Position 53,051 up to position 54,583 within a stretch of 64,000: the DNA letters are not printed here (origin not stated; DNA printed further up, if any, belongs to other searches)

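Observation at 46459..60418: Undescribed GntR-controlled catabolic island: TRAP uptake, tandem Rid pair, class III aminotransferase, DRE-TIM aldolase, creatininase, SMP-30 lactonase, ADP-forming acyl-CoA synthetase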

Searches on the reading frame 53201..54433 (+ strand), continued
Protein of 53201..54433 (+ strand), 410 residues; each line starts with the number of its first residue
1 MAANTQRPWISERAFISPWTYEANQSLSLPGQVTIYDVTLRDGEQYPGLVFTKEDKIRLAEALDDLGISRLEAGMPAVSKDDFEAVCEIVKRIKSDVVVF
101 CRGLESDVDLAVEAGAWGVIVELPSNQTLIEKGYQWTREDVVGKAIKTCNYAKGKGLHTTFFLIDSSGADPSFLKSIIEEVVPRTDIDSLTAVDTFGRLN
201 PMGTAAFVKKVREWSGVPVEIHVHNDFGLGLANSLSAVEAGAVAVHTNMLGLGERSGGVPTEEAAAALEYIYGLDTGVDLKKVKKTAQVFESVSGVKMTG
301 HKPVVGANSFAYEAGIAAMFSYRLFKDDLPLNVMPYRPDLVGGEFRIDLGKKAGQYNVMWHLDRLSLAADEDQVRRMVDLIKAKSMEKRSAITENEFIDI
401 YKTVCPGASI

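Call 31: search_protein_families(library=pfam, proteins=[L030:11253-12638:+, L063:8923-9993:+, L030:5280-6050:-, L039:2788-4632:+, L063:5189-6253:-, L014:12975-14078:+, L063:11225-12436:+, L136:15657-16685:+, L061:12577-13482:-, L075:11178-12146:+], max_evalue=0.00001)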
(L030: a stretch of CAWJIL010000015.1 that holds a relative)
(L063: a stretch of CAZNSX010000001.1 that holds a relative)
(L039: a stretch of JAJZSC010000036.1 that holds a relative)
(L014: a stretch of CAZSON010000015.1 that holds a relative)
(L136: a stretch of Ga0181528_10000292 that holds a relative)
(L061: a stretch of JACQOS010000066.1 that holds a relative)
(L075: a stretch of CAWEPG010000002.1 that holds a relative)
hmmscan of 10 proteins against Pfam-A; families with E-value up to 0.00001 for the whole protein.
L030:11253-12638:+ (461 aa): 2 families
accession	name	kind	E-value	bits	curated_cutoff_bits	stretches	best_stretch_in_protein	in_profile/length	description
PF02913.24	FAD-oxidase_C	-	2.1e-67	227.9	21.2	1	216-457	1-248/248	FAD linked oxidases, C-terminal domain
PF01565.28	FAD_binding_4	-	4.7e-45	153.1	26.4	1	41-180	1-139/139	FAD binding domain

L063:8923-9993:+ (356 aa): 2 families
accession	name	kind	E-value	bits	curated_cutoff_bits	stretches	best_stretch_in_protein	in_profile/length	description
PF02826.25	2-Hacid_dh_C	-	5.6e-60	202.2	25.1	1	142-314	1-178/178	D-isomer specific 2-hydroxyacid dehydrogenase, NAD binding domain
PF00389.36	2-Hacid_dh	-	5e-27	94.6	24.6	1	45-346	8-134/134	D-isomer specific 2-hydroxyacid dehydrogenase, catalytic domain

L030:5280-6050:- (256 aa): 3 families
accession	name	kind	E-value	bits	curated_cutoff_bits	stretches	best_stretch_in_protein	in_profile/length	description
PF13561.12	adh_short_C2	-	1.7e-63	214.8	27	1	19-254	1-236/236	Enoyl-(Acyl carrier protein) reductase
PF00106.31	adh_short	-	1.7e-60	204.3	26.6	1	13-203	1-191/195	short chain dehydrogenase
PF08659.16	KR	-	3.2e-13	50.4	22.6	1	16-190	4-174/180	KR domain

L039:2788-4632:+ (614 aa): 2 families
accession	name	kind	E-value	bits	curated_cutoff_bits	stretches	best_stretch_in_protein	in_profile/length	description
PF01314.23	AFOR_C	-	4.8e-83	279.9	27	1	238-584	19-385/385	Aldehyde ferredoxin oxidoreductase, domains 2 & 3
PF02730.20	AFOR_N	-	4.5e-68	229.4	29.8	1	6-204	2-199/199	Aldehyde ferredoxin oxidoreductase, N-terminal domain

L063:5189-6253:- (354 aa): 1 family
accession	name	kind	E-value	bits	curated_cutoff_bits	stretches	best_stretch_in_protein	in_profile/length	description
PF00266.25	Aminotran_5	-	5.1e-25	88.7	21.5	1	23-319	31-338/371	Aminotransferase class-V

L014:12975-14078:+ (367 aa): 4 families
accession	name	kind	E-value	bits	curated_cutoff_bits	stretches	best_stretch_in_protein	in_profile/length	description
PF02754.22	CCG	-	2.1e-26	92.3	20.6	2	254-341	1-85/85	Cysteine-rich domain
PF13183.11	Fer4_8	-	3.9e-12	47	27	1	15-83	2-68/68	4Fe-4S dicluster domain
PF13534.11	Fer4_17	-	3.5e-07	31.1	22.2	1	17-84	1-61/61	4Fe-4S dicluster domain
PF12838.12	Fer4_7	-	2.2e-06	28.4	27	1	17-83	1-52/52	4Fe-4S dicluster domain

L063:11225-12436:+ (403 aa): 2 families
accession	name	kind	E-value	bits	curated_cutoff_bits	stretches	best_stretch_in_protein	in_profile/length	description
PF00557.29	Peptidase_M24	-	9.3e-47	159.9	23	1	173-386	1-208/208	Metallopeptidase family M24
PF01321.24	Creatinase_N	-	1.6e-12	48.5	22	1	20-157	1-119/128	Creatinase/Prolidase N-terminal domain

L136:15657-16685:+ (342 aa): 3 families
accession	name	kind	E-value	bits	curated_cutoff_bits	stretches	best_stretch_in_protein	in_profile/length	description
PF08240.17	ADH_N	-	6.5e-30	103.9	23.5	1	29-138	2-104/104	Alcohol dehydrogenase GroES-like domain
PF00107.32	ADH_zinc_N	-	4.7e-26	91.7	31.8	1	176-302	1-126/129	Zinc-binding dehydrogenase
PF16912.11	Glu_dehyd_C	-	2.1e-09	37.6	34.9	1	144-277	3-142/211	Glucose dehydrogenase C-terminus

L061:12577-13482:- (301 aa): 1 family
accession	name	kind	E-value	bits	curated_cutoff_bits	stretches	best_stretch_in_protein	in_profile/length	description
PF01557.24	FAA_hydrolase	-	1.2e-50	172.6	23.9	1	80-275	3-213/214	Fumarylacetoacetate (FAA) hydrolase C-terminal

L075:11178-12146:+ (322 aa): 1 family
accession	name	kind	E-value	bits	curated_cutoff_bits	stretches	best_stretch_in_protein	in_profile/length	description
PF01515.24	PTA_PTB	-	5.2e-44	151.3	24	1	98-313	103-317/319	Phosphate acetyl/butaryl transferase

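Call 41: search_protein_families(library=ncbifam, proteins=[L001:8752-9909:+, L005:7144-8211:+, L005:8224-9426:+, L005:5842-6963:+, L075:12200-13462:+, L030:8953-9579:+, L030:13222-15027:+, L001:5806-7299:+, L003:11258-12997:+, L030:11253-12638:+], max_evalue=1e-10)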
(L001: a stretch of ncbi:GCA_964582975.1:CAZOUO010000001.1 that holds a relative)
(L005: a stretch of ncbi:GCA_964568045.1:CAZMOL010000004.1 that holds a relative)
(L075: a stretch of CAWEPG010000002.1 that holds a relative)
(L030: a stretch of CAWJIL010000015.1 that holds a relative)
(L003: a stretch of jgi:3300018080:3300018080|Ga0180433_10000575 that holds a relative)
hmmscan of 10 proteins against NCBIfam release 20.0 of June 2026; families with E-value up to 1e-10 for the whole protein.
L001:8752-9909:+ (385 aa): 6 families
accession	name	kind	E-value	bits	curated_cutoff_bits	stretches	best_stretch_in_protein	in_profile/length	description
NF046070.1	PyrdoxPyrvTramin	equivalog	6.3e-70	235.9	600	1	9-366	10-366/369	pyridoxamine--pyruvate transaminase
TIGR03301.1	PhnW-AepZ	equivalog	1.9e-56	192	360.8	1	7-361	2-352/355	2-aminoethylphosphonate aminotransferase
NF045640.1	AspGlyoxATaseBhcA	equivalog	5.1e-49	167.2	650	1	1-376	1-376/395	L-aspartate--glyoxylate aminotransferase BhcA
NF010006.0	PRK13479.1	equivalog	1.5e-46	159.2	296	1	3-367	4-364/369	2-aminoethylphosphonate--pyruvate transaminase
TIGR02326.1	transamin_PhnW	equivalog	9.2e-45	153.3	400.8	1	5-364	4-360/363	2-aminoethylphosphonate--pyruvate transaminase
TIGR01977.1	am_tr_V_EF2568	hypoth_equivalog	2.9e-12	46.3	377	1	105-326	115-330/376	cysteine desulfurase family protein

L005:7144-8211:+ (355 aa): 8 families
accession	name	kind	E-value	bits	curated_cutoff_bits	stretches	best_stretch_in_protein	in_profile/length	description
NF052482.1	sulfolyase_CuyA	equivalog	1.5e-92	310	450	1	14-340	3-331/332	D-cysteate sulfo-lyase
NF052537.1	CoM_syn_XcbE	exception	9e-76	255.1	450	1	15-335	4-322/322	coenzyme M biosynthesis enzyme XcbE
TIGR01275.1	ACC_deam_rel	subfamily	1.4e-71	241.5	289.4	1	20-337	1-318/321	pyridoxal phosphate-dependent enzymes, D-cysteine desulfhydrase family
NF003030.0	PRK03910.1-3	equivalog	3.3e-68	230.3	429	1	8-340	4-335/338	D-cysteine desulfhydrase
NF003032.0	PRK03910.1-5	equivalog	5.5e-65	219.7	469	1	10-338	3-328/330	D-cysteine desulfhydrase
NF003029.0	PRK03910.1-1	equivalog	6.7e-63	213.1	610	1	13-337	5-325/328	D-cysteine desulfhydrase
TIGR01274.1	ACC_deam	equivalog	1.7e-60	205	392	1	14-338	2-332/337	1-aminocyclopropane-1-carboxylate deaminase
NF010646.0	PRK14045.1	equivalog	4.3e-55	187.3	550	1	9-339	4-324/329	1-aminocyclopropane-1-carboxylate deaminase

L005:8224-9426:+ (400 aa): 14 families
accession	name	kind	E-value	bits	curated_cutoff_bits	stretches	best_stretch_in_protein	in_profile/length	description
NF006689.0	PRK09237.1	equivalog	5.1e-128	426.9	371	1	1-392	2-379/383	amidohydrolase/deacetylase family metallohydrolase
NF009060.0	PRK12394.1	equivalog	1.6e-93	313.5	442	1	2-383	3-373/381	metallo-dependent hydrolase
TIGR03583.1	EF_0837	hypoth_equivalog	6.5e-84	282.1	432.15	1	3-383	2-364/365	amidohydrolase/deacetylase family metallohydrolase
NF006560.0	PRK09061.1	subfamily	2.1e-18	65.9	340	1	1-89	25-106/517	amidohydrolase family protein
TIGR03121.1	one_C_dehyd_A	equivalog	1e-14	53.7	392.75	1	4-71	2-67/556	formylmethanofuran dehydrogenase subunit A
TIGR01224.1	hutI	equivalog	2e-14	53.2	298.15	0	24-72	6-57/377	imidazolonepropionase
NF004839.0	PRK06189.1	equivalog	3.7e-13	48.9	631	1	1-90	2-92/451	allantoinase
NF006845.0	PRK09357.2-6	equivalog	5.1e-13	48.5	728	1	3-73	2-73/428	dihydroorotase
NF006839.0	PRK09357.1-4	equivalog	2.2e-12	46.3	576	1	4-88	2-89/422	dihydroorotase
TIGR02033.1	D-hydantoinase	equivalog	6.9e-12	45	393.25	1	4-96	1-97/454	dihydropyrimidinase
NF006056.0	PRK08204.1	subfamily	1.3e-11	43.9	391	0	3-67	4-69/449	hypothetical protein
NF006844.0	PRK09357.2-5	equivalog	1.6e-11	43.9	701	0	1-81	1-83/422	dihydroorotase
TIGR03178.1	allantoinase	equivalog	5.8e-11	41.8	357.85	0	3-89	1-88/441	allantoinase AllB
NF005791.0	PRK07627.1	equivalog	7e-11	41.7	442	0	4-88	3-91/425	dihydroorotase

L005:5842-6963:+ (373 aa): 16 families
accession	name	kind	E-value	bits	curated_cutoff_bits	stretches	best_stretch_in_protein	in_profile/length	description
NF043002.1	HProlDhtase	equivalog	1.1e-41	143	500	1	1-363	1-355/366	cis-3-hydroxy-L-proline dehydratase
TIGR02534.1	mucon_cyclo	subfamily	5.3e-41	140.9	334.95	1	41-370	30-365/368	muconate/chloromuconate family cycloisomerase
NF040866.1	AraD_Arch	equivalog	4.9e-39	134.4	650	1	42-365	36-364/372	arabinonate dehydratase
NF010624.0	PRK14017.1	equivalog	3.9e-38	131.5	311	1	39-371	14-361/382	galactonate dehydratase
NF040790.2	glucon_galact_dh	equivalog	3e-33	115.2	750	1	41-368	26-367/390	bifunctional D-gluconate/D-galactonate dehydratase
NF043051.1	ManoateDhtManD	equivalog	1.3e-31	109.9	550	2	183-368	195-381/403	D-mannonate dehydratase ManD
NF041118.1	A_G_epim_Thtga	equivalog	9.7e-30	103.8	500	1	40-303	31-292/341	L-Ala-D/L-Glu epimerase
NF047820.1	TalGalacDh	equivalog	1.7e-29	102.9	500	1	42-363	40-357/371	L-talarate/galactarate dehydratase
NF011654.0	PRK15072.1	subfamily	7.7e-28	97.5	430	2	183-366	196-380/404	D-galactonate dehydratase family protein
TIGR01928.1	menC_lowGC_arch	equivalog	4.8e-20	71.8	200.65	1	30-314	12-294/325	o-succinylbenzoate synthase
TIGR03247.1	glucar-dehydr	equivalog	1.1e-17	63.9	828.7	1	164-369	196-404/441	glucarate dehydratase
NF002782.0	PRK02901.1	equivalog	2.3e-17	63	288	1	103-353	56-291/328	o-succinylbenzoate synthase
NF011968.0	PRK15440.1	equivalog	2.4e-15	56.4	393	1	25-295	44-313/395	L-rhamnonate dehydratase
NF042940.1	racemase_DgcA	equivalog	4.5e-13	49.1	400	1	109-262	86-232/323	N-acetyl-D-Glu racemase DgcA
TIGR01927.1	menC_gam_Gplu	equivalog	6.8e-13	48.6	130.55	1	162-273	122-235/307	o-succinylbenzoate synthase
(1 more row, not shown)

L075:12200-13462:+ (420 aa): 8 families
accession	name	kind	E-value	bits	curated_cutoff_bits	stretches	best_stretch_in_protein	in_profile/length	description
TIGR00016.1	ackA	subfamily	6.8e-121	403.8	293.4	1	22-417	3-404/405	acetate/propionate family kinase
NF009063.0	PRK12397.1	equivalog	1.2e-109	366.7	659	1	22-416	2-392/404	acetate/propionate family kinase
NF005520.0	PRK07157.1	equivalog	1.1e-91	307.9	561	1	22-418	2-399/400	acetate kinase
NF009045.0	PRK12379.1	equivalog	5.5e-85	285.6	580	1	25-416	7-392/402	propionate kinase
NF009099.0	PRK12440.1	equivalog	6e-81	272.4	693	1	25-417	6-397/397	acetate/propionate family kinase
NF005462.0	PRK07058.1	equivalog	8.2e-78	262.1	486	1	24-419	5-392/396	acetate/propionate family kinase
NF002834.0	PRK03011.1-5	subfamily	2.8e-26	92.4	222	1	194-355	148-308/357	butyrate kinase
TIGR02707.1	butyr_kinase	equivalog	2e-19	69.8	289.1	1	196-356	147-306/351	butyrate kinase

L030:8953-9579:+ (208 aa): 2 families
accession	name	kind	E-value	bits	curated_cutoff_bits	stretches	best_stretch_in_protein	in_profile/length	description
NF006015.0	PRK08154.1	subfamily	3.2e-12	46.2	204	1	4-79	27-102/314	anaerobic benzoate catabolism transcriptional regulator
NF007408.0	PRK09943.1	equivalog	3.1e-11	43.2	211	0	1-74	1-74/185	HTH-type transcriptional regulator PuuR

L030:13222-15027:+ (601 aa): 1 family
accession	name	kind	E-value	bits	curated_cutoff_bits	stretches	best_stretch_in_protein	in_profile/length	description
TIGR03508.1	decahem_SO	subfamily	3.6e-11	43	192.2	0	84-271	3-221/258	DmsE family decaheme c-type cytochrome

L001:5806-7299:+ (497 aa): 1 family
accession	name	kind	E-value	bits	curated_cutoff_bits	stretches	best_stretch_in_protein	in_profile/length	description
NF041767.1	micro_ase_MlrC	exception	1e-47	162.8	999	1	1-472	29-492/511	microcystinase MlrC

L003:11258-12997:+ (579 aa): 8 families
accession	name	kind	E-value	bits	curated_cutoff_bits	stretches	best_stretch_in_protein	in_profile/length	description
NF002068.0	PRK00911.1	subfamily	7.9e-197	655.1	644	1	15-563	7-557/559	dihydroxy-acid dehydratase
TIGR00110.1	ilvD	equivalog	3.2e-191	636.6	618.15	1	27-562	2-542/543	dihydroxy-acid dehydratase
NF004784.0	PRK06131.1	subfamily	1.5e-142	476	539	1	22-568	21-567/576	dihydroxy-acid dehydratase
NF009103.0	PRK12448.1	equivalog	7e-136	453.9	710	2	19-343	10-345/616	dihydroxy-acid dehydratase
NF009559.0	PRK13016.1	equivalog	5e-127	424.5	882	1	20-571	19-571/578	L-arabinonate dehydratase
NF009560.0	PRK13017.1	subfamily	1.2e-126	423.3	684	1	23-565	24-579/595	dihydroxy-acid dehydratase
TIGR01196.1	edd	equivalog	8.7e-70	235.6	708.25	1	46-530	67-565/601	phosphogluconate dehydratase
TIGR03432.1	yjhG_yagF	hypoth_equivalog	3.2e-69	233.6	808.15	2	56-360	80-389/640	YjhG/YagF family D-xylonate dehydratase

L030:11253-12638:+ (461 aa): 6 families
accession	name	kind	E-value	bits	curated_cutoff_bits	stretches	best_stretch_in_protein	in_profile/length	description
TIGR00387.1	glcD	equivalog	2.1e-138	461.7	567.9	1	48-456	5-413/413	glycolate oxidase subunit GlcD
NF008408.0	PRK11230.1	equivalog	1.2e-96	324.1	897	1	35-456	50-470/499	glycolate oxidase subunit GlcD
NF049975.1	2HglutDHaseYdiJ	equivalog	2.3e-57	194.5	1350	2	26-183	37-196/1018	D-2-hydroxyglutarate dehydrogenase YdiJ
NF008439.0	PRK11282.1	equivalog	3.1e-34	118.4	284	1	50-228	8-185/358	glycolate oxidase subunit GlcE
NF053785.1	DcplphribOxDprE1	equivalog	1.6e-16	60.5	500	1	47-222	21-189/449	decaprenylphosphoryl-beta-D-ribose oxidase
TIGR01678.1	FAD_lactone_ox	subfamily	2e-11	43.5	396.8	1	48-216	22-181/438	sugar 1,4-lactone oxidase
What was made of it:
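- GlcD/GlcF-like glycolate-oxidase genes and AGXT-type class V aminotransferases lie beside LeuA* (calls 31, 41).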

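Call 43: search_protein_families(library=pfam, proteins=[L075:1823-4180:+, L075:4271-6235:+, L075:8962-9690:+, L056:6974-9670:+, L056:4342-6807:-, L078:2485-3558:+, L078:3525-4475:+, L081:7874-8629:+, L081:3601-5829:+, L075:452-1822:+], max_evalue=0.00001)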
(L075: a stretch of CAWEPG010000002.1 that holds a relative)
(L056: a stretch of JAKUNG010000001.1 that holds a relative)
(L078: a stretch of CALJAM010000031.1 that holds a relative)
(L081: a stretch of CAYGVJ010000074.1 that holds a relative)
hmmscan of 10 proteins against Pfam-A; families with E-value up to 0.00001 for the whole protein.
L075:1823-4180:+ (785 aa): 0 families

L075:4271-6235:+ (654 aa): 3 families
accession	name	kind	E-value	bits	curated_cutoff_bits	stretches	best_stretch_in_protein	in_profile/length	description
PF02065.24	Melibiase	-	2.8e-26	92.8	27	1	279-532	22-269/347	Melibiase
PF16875.11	Glyco_hydro_36N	-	2.9e-06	27.4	27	1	117-174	98-155/253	Glycosyl hydrolase family 36 N-terminal domain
PF01055.32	Glyco_hydro_31_2nd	-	3.8e-06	26.9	23.5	1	297-444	4-156/328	Glycosyl hydrolases family 31 TIM-barrel domain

L075:8962-9690:+ (242 aa): 1 family
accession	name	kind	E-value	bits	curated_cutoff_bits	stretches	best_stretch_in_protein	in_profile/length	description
PF04264.18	YceI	-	1.2e-26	94.3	23.7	1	68-224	1-149/150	YceI-like domain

L056:6974-9670:+ (898 aa): 2 families
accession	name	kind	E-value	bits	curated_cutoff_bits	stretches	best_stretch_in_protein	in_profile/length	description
PF05193.26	Peptidase_M16_C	-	5.6e-68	228.8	23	2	185-359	3-179/181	Peptidase M16 inactive domain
PF00675.25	Peptidase_M16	-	2e-36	125.6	22.3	2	30-147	9-120/149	Insulinase (Peptidase family M16)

L056:4342-6807:- (821 aa): 6 families
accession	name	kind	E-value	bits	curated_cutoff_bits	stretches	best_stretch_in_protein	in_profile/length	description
PF17764.6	PriA_3primeBD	-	3.4e-24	85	22.7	1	4-104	1-96/96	3'DNA-binding domain (3'BD)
PF18074.6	PriA_C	-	2.7e-21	76.6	26.9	1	721-817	1-95/95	Primosomal protein N C-terminal domain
PF00270.35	DEAD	-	1.5e-17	64.3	26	1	304-447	16-162/167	DEAD/DEAH box helicase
PF04851.21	ResIII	-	1.9e-14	54.3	22.5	1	283-445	5-163/164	Type III restriction enzyme, res subunit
PF00271.37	Helicase_C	-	9.7e-12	45.6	23.5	1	582-676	27-108/110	Helicase conserved C-terminal domain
PF18319.7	Zn_ribbon_PriA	-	2.2e-08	34.4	26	1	534-557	1-24/27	PriA DNA helicase Cys-rich region (CRR) domain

L078:2485-3558:+ (357 aa): 3 families
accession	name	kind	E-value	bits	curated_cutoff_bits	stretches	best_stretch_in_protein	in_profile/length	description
PF22725.1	GFO_IDH_MocA_C3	-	3.6e-28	98.5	27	1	149-269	4-123/124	GFO/IDH/MocA C-terminal domain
PF02894.22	GFO_IDH_MocA_C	-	2.9e-24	86.5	22.9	1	151-356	2-218/218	Oxidoreductase family, C-terminal alpha/beta domain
PF01408.29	GFO_IDH_MocA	-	2.3e-21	77.1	24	1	21-136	1-118/120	Oxidoreductase family, NAD-binding Rossmann fold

L078:3525-4475:+ (316 aa): 2 families
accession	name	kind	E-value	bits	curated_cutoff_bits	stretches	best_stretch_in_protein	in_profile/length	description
PF00288.32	GHMP_kinases_N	-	2e-16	60.4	22.3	1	75-156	1-86/87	GHMP kinases N terminal domain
PF08544.19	GHMP_kinases_C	-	1.6e-07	32.1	21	1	220-287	2-77/85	GHMP kinases C terminal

L081:7874-8629:+ (251 aa): 0 families

L081:3601-5829:+ (742 aa): 2 families
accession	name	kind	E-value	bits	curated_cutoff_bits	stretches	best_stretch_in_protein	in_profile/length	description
PF01256.23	Carb_kinase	-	1.6e-60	205.1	27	1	473-727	1-239/242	NAD(P)H-hydrate dehydratase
PF03853.21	YjeF_N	-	2.9e-41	141.7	24.9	1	248-413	3-169/169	YjeF-related protein N-terminus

L075:452-1822:+ (456 aa): 0 families
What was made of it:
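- It fits a free-standing trio acting on a ubiquitous metabolite such as methylglyoxal (call 43).
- Tried and rejected: The upstream genes proved unrelated (call 43).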

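Call 50: search_protein_families(library=pfam, proteins=[L150:664-1344:+, L150:1331-2389:+, L150:2627-3604:+, L150:3757-4713:+, L150:4755-5570:+, L150:5905-6717:+, L150:6834-8414:+, L090:6568-7407:+, L090:4441-5586:+, L090:187-1827:+], max_evalue=0.0001)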
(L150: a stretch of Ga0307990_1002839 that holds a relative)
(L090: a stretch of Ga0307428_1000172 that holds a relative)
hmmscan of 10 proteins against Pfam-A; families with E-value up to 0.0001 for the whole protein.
L150:664-1344:+ (226 aa): 2 families
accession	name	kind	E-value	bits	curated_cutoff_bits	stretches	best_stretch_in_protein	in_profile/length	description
PF02310.24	B12-binding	-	3.2e-27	95.2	32.1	1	95-207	2-120/121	B12 binding domain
PF02607.22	B12-binding_2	-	8.1e-18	64.8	23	1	9-82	2-74/74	B12 binding domain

L150:1331-2389:+ (352 aa): 1 family
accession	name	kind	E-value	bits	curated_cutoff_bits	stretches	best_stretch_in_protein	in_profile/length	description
PF01208.23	URO-D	-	5.5e-32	111.6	23.9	1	90-347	87-346/346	Uroporphyrinogen decarboxylase (URO-D)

L150:2627-3604:+ (325 aa): 2 families
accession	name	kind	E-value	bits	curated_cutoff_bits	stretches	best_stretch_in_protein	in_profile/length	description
PF03786.19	UxuA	-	2.7e-75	253.8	23.7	2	146-323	172-351/352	D-mannonate dehydratase (UxuA)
PF01261.30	AP_endonuc_2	-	5e-09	36.6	31.1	1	41-285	21-225/249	Xylose isomerase-like TIM barrel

L150:3757-4713:+ (318 aa): 2 families
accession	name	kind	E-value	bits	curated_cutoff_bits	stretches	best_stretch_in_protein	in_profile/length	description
PF00528.27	BPD_transp_1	-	1.5e-31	110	26.4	1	118-316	2-183/184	Binding-protein-dependent transport system inner membrane component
PF19300.4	BPD_transp_1_N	-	1.1e-16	61.4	23.8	1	5-103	1-111/114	Binding-prot-dependent transport system membrane comp, N-term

L150:4755-5570:+ (271 aa): 1 family
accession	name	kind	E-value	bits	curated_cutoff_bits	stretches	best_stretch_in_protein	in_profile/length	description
PF00528.27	BPD_transp_1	-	2.3e-27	96.4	26.4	1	91-263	1-172/184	Binding-protein-dependent transport system inner membrane component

L150:5905-6717:+ (270 aa): 1 family
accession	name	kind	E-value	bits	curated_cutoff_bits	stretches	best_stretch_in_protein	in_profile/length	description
PF13358.12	DDE_3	-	6.7e-19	68.6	28.6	1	96-228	13-145/146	DDE superfamily endonuclease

L150:6834-8414:+ (526 aa): 2 families
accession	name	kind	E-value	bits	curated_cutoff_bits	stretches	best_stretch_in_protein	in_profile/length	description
PF07364.17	DUF1485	-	9.1e-94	314.4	22.8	1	38-324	1-290/290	Metallopeptidase family M81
PF07171.17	MlrC_C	-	1.2e-45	156.4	27.2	1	333-511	1-173/178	MlrC C-terminus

L090:6568-7407:+ (279 aa): 1 family
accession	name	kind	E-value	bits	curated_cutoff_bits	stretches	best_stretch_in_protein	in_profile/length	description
PF04909.20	Amidohydro_2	-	1e-35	124.3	26.4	1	3-263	1-274/289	Amidohydrolase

L090:4441-5586:+ (381 aa): 2 families
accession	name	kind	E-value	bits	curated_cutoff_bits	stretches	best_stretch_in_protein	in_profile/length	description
PF13378.12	MR_MLE_C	-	3.5e-53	181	29.4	1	155-366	3-218/219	Enolase C-terminal domain-like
PF02746.21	MR_MLE_N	-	7.3e-15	55.6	22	1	31-133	18-117/117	Mandelate racemase / muconate lactonizing enzyme, N-terminal domain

L090:187-1827:+ (546 aa): 1 family
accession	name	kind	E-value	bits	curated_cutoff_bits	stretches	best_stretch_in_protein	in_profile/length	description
PF00496.27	SBP_bac_5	-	2.3e-58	198.5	32.4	1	94-459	2-354/368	Bacterial extracellular solute-binding proteins, family 5 Middle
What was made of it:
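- L150 has UxuA, MlrC, AT3, LeuA* (call 50).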

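Call 87: predict_structure(alignment_id=A1)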
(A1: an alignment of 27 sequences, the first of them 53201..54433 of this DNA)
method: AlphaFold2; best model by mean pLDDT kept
length: 410 residues; sequences in the alignment: 27
mean_pLDDT: 86.9   pTM: 0.85
mean pLDDT of the five models: 86.9, 83.1, 82.2, 76.2, 73.3
residues with pLDDT >= 90: 229; 70-90: 136; 50-70: 44; < 50: 1
segments of 3 or more residues with pLDDT < 50: none
pLDDT, mean of each block of 10 residues (from residue 1): 68 86 90 90 61 90 97 84 93 96 94 97 90 90 98 98 91 97 97 81 95 96 84 95 93 72 94 93 94 78 66 67 79 73 76 84 91 93 82 91 80
secondary structure, 60 per line:
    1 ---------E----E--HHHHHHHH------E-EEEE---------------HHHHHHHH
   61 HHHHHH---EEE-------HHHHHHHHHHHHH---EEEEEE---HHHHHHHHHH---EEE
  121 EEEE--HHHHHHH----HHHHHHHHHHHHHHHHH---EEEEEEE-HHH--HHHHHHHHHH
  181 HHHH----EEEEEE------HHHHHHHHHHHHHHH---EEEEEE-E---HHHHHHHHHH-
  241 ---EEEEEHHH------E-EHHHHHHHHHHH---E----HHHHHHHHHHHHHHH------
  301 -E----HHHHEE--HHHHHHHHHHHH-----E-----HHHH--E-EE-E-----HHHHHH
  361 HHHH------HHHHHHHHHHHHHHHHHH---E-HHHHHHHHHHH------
elements in order: H18-25 E34-37 H53-66 E70-72 H80-92 E96-101 H105-114 E118-124 H127-133 H138-154 E158-164 H171-184 E189-194 H201-215 E219-224 H230-239 E244-248 H261-271 H280-294 H307-310 H315-326 H338-341 H355-364 H371-388 H394-404
